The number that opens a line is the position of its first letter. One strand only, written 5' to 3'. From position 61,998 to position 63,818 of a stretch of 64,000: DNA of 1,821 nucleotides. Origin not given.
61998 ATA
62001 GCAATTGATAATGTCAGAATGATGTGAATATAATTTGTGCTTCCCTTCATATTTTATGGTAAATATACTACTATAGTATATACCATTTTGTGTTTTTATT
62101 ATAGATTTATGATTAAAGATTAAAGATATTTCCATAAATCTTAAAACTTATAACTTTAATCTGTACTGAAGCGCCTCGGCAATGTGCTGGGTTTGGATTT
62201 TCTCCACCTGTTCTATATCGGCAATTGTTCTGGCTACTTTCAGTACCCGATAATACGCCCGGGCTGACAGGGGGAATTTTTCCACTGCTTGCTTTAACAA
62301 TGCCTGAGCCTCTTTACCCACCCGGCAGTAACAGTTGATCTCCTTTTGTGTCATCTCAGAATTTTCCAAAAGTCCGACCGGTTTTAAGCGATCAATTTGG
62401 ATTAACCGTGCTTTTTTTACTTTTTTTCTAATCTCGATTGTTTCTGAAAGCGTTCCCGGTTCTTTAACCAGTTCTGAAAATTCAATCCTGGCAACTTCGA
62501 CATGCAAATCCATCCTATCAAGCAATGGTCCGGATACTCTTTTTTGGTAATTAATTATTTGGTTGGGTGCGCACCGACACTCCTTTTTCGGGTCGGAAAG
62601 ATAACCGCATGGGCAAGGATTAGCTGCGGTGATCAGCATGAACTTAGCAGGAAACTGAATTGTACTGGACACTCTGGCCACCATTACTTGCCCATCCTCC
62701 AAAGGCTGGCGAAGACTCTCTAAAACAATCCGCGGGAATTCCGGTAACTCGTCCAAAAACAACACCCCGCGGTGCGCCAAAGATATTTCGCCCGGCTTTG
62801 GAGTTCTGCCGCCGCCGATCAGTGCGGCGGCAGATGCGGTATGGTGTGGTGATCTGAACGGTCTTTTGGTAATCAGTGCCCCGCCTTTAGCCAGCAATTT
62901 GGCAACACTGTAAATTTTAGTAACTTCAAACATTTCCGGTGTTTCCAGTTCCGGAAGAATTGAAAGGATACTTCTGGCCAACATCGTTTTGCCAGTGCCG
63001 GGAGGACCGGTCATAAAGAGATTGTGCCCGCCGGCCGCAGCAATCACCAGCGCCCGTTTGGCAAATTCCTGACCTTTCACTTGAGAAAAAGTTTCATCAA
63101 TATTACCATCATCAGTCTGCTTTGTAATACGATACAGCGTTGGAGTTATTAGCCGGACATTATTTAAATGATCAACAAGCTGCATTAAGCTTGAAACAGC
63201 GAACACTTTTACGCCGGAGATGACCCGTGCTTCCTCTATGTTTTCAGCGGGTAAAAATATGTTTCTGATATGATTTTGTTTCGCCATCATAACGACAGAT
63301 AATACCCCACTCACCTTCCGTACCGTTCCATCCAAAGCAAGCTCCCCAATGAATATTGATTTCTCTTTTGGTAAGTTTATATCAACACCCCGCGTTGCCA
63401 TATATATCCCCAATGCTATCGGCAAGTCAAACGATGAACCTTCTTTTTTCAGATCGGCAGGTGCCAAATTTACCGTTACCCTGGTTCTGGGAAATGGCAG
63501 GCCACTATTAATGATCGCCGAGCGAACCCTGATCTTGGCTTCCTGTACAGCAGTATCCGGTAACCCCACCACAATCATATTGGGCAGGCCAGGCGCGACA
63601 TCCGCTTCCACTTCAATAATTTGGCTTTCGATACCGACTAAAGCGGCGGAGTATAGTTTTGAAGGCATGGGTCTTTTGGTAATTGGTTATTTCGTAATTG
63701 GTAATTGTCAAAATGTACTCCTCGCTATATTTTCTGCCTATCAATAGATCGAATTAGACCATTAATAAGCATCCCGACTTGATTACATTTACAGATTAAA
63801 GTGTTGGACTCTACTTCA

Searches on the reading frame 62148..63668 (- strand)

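Call 12: search_protein_families(library=pfam, proteins=[window:62148-63668:-], max_evalue=0.01)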
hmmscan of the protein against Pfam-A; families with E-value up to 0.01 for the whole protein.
window:62148-63668:- (506 aa): 16 families
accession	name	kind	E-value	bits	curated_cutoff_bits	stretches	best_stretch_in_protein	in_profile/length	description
PF01078.27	Mg_chelatase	-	8.6e-94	313.2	20.3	1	194-399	2-206/207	Magnesium chelatase, subunit ChlI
PF13541.12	ChlI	-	5.7e-45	152.6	27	1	20-143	1-121/121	Subunit ChlI of Mg-chelatase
PF13335.12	Mg_chelatase_C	-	1.3e-29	103.1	26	1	410-503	4-94/94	Magnesium chelatase, subunit ChlI C-terminal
PF07728.20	AAA_5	-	2.5e-10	40.9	22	1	216-353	1-125/139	AAA domain (dynein-related subfamily)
PF00158.32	Sigma54_activat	-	6.8e-08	32.8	20.2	1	210-350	18-142/168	Sigma-54 interaction domain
PF00493.29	MCM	-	6.1e-06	25.9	23.3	1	291-389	113-201/224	MCM P-loop domain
PF05362.19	Lon_C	-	3e-05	24.1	21.1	1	16-148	41-177/205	Lon protease (S16) C-terminal proteolytic domain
PF00004.35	AAA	-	6.9e-05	23.7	21.2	1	218-249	2-29/131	ATPase family associated with various cellular activities (AAA)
PF20030.5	bpMoxR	-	0.00056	19.5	27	1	206-237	23-54/205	MoxR domain in the MoxR-vWA-beta-propeller ternary systems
PF05496.18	RuvB_N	-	0.0011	19.1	27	0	216-234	35-53/159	Holliday junction DNA helicase RuvB P-loop domain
PF05970.20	PIF1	-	0.0019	18.3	25.9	1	210-323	18-126/223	PIF1-like helicase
PF13401.12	AAA_22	-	0.0023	18.7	27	1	217-241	8-32/130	AAA domain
PF14532.12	Sigma54_activ_2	-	0.0027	18.4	25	0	206-235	13-42/138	Sigma-54 interaction domain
PF13191.12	AAA_16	-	0.006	17.5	32.6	0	211-239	20-49/167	AAA ATPase domain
PF20720.3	nSTAND3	-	0.0065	16.6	27.2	0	215-252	18-54/155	Novel STAND NTPase 3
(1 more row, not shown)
